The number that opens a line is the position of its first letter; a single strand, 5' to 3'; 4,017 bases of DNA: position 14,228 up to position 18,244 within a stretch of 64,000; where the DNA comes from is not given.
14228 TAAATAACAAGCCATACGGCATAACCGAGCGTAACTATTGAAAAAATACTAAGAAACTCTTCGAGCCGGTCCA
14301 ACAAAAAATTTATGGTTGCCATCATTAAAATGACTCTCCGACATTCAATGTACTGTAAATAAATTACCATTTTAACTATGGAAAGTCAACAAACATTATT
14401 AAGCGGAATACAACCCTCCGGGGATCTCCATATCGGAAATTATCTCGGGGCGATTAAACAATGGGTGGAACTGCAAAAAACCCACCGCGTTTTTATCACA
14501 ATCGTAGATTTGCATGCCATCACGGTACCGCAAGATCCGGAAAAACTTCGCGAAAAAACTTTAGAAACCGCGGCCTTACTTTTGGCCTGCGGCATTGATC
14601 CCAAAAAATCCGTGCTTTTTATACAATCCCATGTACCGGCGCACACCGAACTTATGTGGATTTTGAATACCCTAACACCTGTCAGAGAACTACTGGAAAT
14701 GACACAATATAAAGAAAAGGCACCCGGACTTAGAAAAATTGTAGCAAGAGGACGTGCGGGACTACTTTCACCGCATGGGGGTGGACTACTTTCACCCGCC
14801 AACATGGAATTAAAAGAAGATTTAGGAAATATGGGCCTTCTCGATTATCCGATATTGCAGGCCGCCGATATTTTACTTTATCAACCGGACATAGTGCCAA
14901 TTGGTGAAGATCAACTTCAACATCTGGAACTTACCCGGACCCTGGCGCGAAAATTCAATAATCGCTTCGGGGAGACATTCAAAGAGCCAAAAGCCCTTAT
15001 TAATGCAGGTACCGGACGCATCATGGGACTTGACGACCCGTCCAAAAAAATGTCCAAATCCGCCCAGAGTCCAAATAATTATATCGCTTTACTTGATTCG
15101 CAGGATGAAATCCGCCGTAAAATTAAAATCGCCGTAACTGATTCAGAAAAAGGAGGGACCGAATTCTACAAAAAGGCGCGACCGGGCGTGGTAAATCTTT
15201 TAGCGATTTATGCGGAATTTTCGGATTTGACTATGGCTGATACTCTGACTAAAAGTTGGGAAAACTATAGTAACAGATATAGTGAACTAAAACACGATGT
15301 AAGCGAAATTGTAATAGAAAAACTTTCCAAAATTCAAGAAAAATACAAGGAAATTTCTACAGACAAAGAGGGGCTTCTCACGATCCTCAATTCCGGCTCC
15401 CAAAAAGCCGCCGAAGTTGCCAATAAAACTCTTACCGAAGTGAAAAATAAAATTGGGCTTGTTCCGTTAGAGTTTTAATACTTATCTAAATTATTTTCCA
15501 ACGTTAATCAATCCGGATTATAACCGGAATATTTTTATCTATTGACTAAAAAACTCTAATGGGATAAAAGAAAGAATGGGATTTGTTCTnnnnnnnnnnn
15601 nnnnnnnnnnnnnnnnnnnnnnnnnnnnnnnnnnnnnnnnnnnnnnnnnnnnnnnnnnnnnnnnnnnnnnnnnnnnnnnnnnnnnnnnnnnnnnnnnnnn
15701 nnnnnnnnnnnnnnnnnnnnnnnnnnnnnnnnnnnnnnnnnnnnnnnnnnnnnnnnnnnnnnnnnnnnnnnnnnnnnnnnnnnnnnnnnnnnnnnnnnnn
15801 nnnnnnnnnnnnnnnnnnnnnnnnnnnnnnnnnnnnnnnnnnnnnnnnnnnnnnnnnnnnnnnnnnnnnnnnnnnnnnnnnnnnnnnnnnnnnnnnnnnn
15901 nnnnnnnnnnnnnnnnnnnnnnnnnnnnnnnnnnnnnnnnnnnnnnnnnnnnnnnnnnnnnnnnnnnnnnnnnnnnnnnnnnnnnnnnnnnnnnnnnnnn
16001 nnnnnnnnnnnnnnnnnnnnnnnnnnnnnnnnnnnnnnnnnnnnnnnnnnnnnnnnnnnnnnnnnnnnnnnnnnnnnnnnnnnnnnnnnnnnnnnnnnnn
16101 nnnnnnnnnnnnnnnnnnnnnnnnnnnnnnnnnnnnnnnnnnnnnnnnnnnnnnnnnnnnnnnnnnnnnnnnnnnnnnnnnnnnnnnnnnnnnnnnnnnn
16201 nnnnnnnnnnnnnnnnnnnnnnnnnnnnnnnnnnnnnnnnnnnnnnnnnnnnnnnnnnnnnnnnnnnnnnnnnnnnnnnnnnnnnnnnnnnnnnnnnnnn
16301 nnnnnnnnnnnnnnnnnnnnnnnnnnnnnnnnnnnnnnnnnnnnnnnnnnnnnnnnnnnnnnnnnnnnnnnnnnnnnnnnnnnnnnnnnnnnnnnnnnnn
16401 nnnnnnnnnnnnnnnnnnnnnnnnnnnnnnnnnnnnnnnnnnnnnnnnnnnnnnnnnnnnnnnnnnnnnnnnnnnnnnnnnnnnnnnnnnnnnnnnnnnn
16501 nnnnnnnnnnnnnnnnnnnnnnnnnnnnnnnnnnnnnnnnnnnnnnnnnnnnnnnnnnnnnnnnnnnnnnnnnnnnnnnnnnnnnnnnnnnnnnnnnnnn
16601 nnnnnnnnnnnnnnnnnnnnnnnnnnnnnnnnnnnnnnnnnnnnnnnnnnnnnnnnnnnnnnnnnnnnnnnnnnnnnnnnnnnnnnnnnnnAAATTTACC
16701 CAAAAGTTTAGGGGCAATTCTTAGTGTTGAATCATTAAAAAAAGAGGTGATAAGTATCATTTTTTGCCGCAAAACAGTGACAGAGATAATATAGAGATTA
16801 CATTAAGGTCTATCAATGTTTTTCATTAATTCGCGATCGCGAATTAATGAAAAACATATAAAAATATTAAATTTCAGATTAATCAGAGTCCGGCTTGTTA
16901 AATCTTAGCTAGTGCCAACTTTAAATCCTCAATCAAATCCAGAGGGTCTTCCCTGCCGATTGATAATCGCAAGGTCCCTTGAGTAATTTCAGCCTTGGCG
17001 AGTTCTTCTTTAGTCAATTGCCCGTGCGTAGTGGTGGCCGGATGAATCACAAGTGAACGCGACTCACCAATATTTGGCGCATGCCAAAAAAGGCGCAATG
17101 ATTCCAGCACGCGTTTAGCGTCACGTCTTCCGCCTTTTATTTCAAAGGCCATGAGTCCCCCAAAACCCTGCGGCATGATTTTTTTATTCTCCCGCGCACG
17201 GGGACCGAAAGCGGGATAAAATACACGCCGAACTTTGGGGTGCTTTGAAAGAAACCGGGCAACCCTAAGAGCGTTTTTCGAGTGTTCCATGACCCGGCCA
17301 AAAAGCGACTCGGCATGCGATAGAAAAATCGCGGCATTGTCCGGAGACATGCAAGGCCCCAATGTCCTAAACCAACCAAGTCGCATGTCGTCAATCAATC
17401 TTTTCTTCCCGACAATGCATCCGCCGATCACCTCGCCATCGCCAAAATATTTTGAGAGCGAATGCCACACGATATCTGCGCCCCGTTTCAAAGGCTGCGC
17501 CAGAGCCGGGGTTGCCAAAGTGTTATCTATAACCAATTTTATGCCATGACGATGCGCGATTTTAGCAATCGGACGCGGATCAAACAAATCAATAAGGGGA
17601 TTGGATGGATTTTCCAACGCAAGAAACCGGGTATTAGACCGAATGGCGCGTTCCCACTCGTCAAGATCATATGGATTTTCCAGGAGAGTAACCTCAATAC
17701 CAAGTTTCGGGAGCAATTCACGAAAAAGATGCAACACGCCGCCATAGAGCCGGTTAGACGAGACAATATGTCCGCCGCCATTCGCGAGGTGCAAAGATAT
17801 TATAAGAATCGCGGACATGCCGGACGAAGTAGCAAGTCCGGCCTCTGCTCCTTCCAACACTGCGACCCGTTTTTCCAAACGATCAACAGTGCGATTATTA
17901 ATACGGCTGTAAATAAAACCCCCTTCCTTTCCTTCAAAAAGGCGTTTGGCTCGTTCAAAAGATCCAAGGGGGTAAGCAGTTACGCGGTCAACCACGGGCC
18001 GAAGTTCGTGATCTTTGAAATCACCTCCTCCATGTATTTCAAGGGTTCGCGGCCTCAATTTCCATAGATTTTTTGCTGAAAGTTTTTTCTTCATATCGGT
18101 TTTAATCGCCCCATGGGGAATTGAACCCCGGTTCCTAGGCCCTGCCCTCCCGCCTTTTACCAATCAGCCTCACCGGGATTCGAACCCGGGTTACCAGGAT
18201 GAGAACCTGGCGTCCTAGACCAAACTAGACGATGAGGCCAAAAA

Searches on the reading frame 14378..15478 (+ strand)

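Call 13: search_protein_families(library=ncbifam, proteins=[window:14378-15478:+])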
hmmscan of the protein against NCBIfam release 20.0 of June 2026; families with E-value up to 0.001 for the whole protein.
window:14378-15478:+ (366 aa): 10 families
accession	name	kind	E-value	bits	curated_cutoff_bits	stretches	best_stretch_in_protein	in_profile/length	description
TIGR00233.1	trpS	equivalog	8.8e-100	334.2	176.75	1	4-361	2-328/328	tryptophan--tRNA ligase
NF009207.0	PRK12556.1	equivalog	1.3e-68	231.3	479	2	151-361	131-331/332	tryptophan--tRNA ligase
NF008922.0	PRK12283.1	equivalog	1.6e-62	211.7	572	3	4-118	3-118/400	tryptophan--tRNA ligase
NF008923.0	PRK12284.1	equivalog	5.7e-58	196.7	597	2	151-364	130-334/431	tryptophan--tRNA ligase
NF008925.0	PRK12285.1-2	equivalog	1.2e-21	77.1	451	2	151-333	176-360/365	tryptophan--tRNA ligase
NF008927.0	PRK12285.1-4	equivalog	2.7e-15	56.3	478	2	148-327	186-363/385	tryptophan--tRNA ligase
NF008926.0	PRK12285.1-3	equivalog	3.6e-15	55.8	320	2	157-194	184-229/429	tryptophan--tRNA ligase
TIGR00234.1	tyrS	equivalog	7e-15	55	113.8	1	155-258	171-274/406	tyrosine--tRNA ligase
NF006330.0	PRK08560.1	equivalog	7.6e-15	54.8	220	1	151-323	153-328/342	tyrosine--tRNA ligase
NF008928.0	PRK12285.1-5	equivalog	9.4e-08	31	891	0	5-93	93-182/530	tryptophan--tRNA ligase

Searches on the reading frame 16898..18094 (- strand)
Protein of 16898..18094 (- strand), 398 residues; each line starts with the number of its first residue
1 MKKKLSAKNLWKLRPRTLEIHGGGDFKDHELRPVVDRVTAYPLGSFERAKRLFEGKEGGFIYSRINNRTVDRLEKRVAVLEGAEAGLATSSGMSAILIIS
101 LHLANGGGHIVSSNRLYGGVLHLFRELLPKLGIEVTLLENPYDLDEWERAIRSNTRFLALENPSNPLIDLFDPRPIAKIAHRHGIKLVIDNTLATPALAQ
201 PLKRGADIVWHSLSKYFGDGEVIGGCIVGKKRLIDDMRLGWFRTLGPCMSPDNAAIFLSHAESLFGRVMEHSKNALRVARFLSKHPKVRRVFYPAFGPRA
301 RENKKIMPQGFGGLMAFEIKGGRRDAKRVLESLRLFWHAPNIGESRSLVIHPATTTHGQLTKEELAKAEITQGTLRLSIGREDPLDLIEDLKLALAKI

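Call 12: find_encoding_contigs(protein=window:16898-18094:-, flank=6000, max_places=10)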
Protein window:16898-18094:- (398 aa): no gene with exactly this product is on record in the collection.

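Call 13: search_protein_families(library=ncbifam, proteins=[window:16898-18094:-])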
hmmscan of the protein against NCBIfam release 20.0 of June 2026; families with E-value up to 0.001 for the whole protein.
window:16898-18094:- (398 aa): 47 families (the best 25 are shown)
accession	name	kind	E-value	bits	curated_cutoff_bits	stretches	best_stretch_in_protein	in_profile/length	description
NF006003.0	PRK08133.1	equivalog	3.2e-105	352.1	522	1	41-396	39-395/396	O-succinylhomoserine sulfhydrylase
TIGR01326.1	OAH_OAS_sulfhy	subfamily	2.3e-104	349.4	495.1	2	16-232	3-221/418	O-acetylhomoserine aminocarboxypropyltransferase/cysteine synthase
NF005872.0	PRK07812.1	equivalog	4.4e-99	331.9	703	2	35-229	39-234/439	bifunctional o-acetylhomoserine/o-acetylserine sulfhydrylase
TIGR01325.1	O_suc_HS_sulf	equivalog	3.9e-98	328.5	510.05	1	40-395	26-380/380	O-succinylhomoserine sulfhydrylase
NF006096.0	PRK08248.1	equivalog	3.1e-96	322.6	726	2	12-230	6-226/431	homocysteine synthase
NF005696.0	PRK07504.1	equivalog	8.4e-93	311.3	675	1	41-397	38-395/397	O-succinylhomoserine sulfhydrylase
NF006004.0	PRK08134.1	equivalog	2e-91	306.8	636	2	36-229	32-225/433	O-acetylhomoserine aminocarboxypropyltransferase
TIGR01328.1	met_gam_lyase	equivalog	2.4e-90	303.2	549.7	1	15-397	4-390/391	methionine gamma-lyase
NF004125.0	PRK05613.1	equivalog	1.4e-86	290.7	765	2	17-229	16-231/437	O-acetylhomoserine/O-acetylserine sulfhydrylase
NF005695.0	PRK07503.1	equivalog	2e-86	290.2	666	1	19-397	14-396/403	methionine gamma-lyase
NF004876.0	PRK06234.1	subfamily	1e-83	281.6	666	1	17-398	11-398/400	methionine gamma-lyase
NF004650.0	PRK05994.1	equivalog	1.5e-81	274.5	667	2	36-229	31-224/427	O-acetylhomoserine aminocarboxypropyltransferase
NF005870.0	PRK07810.1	equivalog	7.3e-78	261.8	618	1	14-395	18-405/406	O-succinylhomoserine sulfhydrylase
NF005263.0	PRK06767.1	equivalog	2.7e-76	257.1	617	1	19-398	10-386/392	methionine gamma-lyase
NF006097.0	PRK08249.1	equivalog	6e-75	252.1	600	1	40-398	38-396/402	cystathionine gamma-synthase family protein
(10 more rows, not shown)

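Call 14: find_homologous_proteins(query=window:16898-18094:-, max_evalue=1e-60)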
Query window:16898-18094:- (398 aa): 6039 proteins with E <= 1e-60 among 8000 candidates; the best 120 are listed.
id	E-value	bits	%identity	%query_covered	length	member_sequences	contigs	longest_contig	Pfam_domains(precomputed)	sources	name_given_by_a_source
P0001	3.4e-265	897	100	100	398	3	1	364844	PF00155.28,PF01212.28,PF01053.27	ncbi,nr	ncbi:MAG: O-acetylhomoserine aminocarboxypropyltransferase/cysteine synthase [Candidatus Sungbacteri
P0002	1.4e-230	783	85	100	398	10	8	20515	PF00155.28,PF01053.27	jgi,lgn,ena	-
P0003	3.5e-230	782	85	100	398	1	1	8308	PF00155.28,PF01053.27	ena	-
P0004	8.9e-230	781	85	100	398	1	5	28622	PF00155.28,PF01053.27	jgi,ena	-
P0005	4.2e-219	746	82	98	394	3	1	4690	PF00155.28,PF01053.27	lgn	-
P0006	1.0e-210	718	79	98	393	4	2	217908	PF01212.28,PF01053.27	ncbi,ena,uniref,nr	ncbi:hypothetical protein A3A20_01765 [Candidatus Wolfebacteria bacterium RIFCSPLOWO2_01_FULL_45_19]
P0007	2.4e-189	648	74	97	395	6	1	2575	PF01053.27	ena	-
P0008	1.1e-186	639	69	100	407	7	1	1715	PF00155.28,PF00266.26,PF01212.28,PF01053.27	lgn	-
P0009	4.0e-184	630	72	97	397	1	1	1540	PF00155.28,PF01053.27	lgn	-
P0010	1.4e-182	625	70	100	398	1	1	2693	PF00155.28,PF01053.27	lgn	-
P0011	1.5e-182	625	70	97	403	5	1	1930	PF00155.28,PF01212.28,PF01053.27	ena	-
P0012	2.1e-182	625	70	100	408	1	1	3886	PF01053.27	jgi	-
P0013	1.1e-181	622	69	100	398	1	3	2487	PF00155.28,PF01212.28,PF01053.27,PF01041.24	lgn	-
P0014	1.2e-181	622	72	97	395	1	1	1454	PF01053.27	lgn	-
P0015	5.7e-181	620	67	100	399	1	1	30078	PF00155.28,PF00266.26,PF01212.28,PF01053.27,PF01041.24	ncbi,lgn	-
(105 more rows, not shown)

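Call 15: find_encoding_contigs(protein=P0002, flank=3000, max_places=8)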
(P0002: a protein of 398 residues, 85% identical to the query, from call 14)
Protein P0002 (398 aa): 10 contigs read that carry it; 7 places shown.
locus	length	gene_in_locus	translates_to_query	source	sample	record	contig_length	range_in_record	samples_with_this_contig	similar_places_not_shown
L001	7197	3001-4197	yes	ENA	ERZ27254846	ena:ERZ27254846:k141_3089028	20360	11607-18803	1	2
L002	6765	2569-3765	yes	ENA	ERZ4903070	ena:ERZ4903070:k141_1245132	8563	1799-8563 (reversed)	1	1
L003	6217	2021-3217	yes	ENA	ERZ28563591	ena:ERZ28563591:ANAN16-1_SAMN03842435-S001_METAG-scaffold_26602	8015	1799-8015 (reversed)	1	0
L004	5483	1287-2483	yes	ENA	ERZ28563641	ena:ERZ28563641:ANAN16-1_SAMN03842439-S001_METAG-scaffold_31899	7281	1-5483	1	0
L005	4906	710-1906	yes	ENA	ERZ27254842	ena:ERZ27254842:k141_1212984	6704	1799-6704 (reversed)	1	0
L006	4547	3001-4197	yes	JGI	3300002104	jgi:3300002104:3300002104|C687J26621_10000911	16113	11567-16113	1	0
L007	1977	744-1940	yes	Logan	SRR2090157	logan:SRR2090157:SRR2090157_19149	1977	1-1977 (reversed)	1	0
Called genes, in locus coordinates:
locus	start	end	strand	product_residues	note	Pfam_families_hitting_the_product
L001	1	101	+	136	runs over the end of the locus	-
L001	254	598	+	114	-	PF18924:DUF5674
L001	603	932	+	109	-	-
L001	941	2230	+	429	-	PF22807:TrAA12, PF07995:GSDH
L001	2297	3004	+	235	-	PF00300:His_Phos_1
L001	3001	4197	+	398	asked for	PF01053:Cys_Met_Meta_PP, PF00155:Aminotran_1_2 (weak)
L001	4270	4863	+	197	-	PF02245:Pur_DNA_glyco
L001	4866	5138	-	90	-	-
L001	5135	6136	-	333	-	PF00579:tRNA-synt_1b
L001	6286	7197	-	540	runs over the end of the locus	PF00753:Lactamase_B, PF23023:Anti-Pycsar_Apyc1 (faint), PF12706:Lactamase_B_2, PF22505:RNase_J_b_CASP, PF07521:RMMBL (weak), PF17770:RNase_J_C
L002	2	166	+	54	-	?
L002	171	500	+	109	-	-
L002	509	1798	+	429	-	PF22807:TrAA12, PF07995:GSDH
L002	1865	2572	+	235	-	PF00300:His_Phos_1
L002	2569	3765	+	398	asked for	PF01053:Cys_Met_Meta_PP, PF00155:Aminotran_1_2 (weak)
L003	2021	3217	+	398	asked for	PF01053:Cys_Met_Meta_PP, PF00155:Aminotran_1_2 (weak)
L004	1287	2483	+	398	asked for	PF01053:Cys_Met_Meta_PP, PF00155:Aminotran_1_2 (weak)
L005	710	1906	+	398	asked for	PF01053:Cys_Met_Meta_PP, PF00155:Aminotran_1_2 (weak)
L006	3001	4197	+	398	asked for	PF01053:Cys_Met_Meta_PP, PF00155:Aminotran_1_2 (weak)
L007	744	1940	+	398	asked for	PF01053:Cys_Met_Meta_PP, PF00155:Aminotran_1_2 (weak)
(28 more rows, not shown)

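Call 16: find_encoding_contigs(protein=P0004, flank=3000, max_places=5)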
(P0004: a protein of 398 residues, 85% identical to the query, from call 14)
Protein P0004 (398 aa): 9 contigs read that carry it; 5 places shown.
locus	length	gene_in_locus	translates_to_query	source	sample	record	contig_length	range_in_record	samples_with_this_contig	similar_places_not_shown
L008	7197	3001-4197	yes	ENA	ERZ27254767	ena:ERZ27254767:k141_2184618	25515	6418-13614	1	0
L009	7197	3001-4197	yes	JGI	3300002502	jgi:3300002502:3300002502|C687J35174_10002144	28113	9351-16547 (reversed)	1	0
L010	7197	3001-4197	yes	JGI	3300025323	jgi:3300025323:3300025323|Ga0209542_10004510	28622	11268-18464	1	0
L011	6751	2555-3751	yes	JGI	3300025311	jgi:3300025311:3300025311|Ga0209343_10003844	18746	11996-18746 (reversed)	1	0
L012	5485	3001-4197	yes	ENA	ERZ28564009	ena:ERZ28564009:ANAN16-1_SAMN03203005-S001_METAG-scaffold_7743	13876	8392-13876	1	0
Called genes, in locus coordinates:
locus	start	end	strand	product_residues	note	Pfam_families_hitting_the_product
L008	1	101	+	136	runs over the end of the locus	-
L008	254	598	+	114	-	PF18924:DUF5674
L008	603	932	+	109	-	-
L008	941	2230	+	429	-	PF22807:TrAA12, PF07995:GSDH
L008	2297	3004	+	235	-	PF00300:His_Phos_1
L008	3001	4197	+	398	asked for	PF01053:Cys_Met_Meta_PP, PF00155:Aminotran_1_2 (weak)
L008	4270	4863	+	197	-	PF02245:Pur_DNA_glyco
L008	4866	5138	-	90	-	-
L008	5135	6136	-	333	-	PF00579:tRNA-synt_1b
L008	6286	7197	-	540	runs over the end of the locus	PF00753:Lactamase_B, PF23023:Anti-Pycsar_Apyc1 (faint), PF12706:Lactamase_B_2, PF22505:RNase_J_b_CASP, PF07521:RMMBL (weak), PF17770:RNase_J_C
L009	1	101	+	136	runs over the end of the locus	-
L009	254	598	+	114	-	PF18924:DUF5674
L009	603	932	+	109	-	-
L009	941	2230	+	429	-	-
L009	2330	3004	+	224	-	PF00300:His_Phos_1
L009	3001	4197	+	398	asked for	PF01053:Cys_Met_Meta_PP, PF00155:Aminotran_1_2 (weak)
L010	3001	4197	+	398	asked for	PF01053:Cys_Met_Meta_PP, PF00155:Aminotran_1_2 (weak)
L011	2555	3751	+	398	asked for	PF01053:Cys_Met_Meta_PP, PF00155:Aminotran_1_2 (weak)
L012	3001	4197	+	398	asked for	PF01053:Cys_Met_Meta_PP, PF00155:Aminotran_1_2 (weak)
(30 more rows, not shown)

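Call 17: find_encoding_contigs(protein=P0006, flank=3000, max_places=3)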
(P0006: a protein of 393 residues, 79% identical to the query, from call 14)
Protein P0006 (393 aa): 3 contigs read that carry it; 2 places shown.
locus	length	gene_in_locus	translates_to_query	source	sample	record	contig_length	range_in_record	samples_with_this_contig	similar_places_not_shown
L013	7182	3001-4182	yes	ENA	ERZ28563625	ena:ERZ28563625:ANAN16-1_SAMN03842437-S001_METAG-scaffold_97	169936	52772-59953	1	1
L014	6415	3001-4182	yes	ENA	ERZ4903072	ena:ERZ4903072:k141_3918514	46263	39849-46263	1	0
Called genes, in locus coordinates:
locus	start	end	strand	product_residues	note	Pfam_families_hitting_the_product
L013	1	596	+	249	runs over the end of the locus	PF13462:Thioredoxin_4, PF01323:DSBA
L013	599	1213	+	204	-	PF00581:Rhodanese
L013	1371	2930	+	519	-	PF08323:Glyco_transf_5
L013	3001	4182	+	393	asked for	PF01053:Cys_Met_Meta_PP, PF01212:Beta_elim_lyase (weak)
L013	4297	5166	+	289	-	-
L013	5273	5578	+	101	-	-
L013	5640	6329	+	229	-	PF01255:Prenyltransf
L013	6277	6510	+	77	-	-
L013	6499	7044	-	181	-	PF00578:AhpC-TSA, PF08534:Redoxin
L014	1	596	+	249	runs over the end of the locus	PF13462:Thioredoxin_4, PF01323:DSBA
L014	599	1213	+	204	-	PF00581:Rhodanese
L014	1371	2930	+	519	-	PF08323:Glyco_transf_5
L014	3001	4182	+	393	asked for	PF01053:Cys_Met_Meta_PP, PF01212:Beta_elim_lyase (weak)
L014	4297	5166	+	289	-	-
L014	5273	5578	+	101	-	-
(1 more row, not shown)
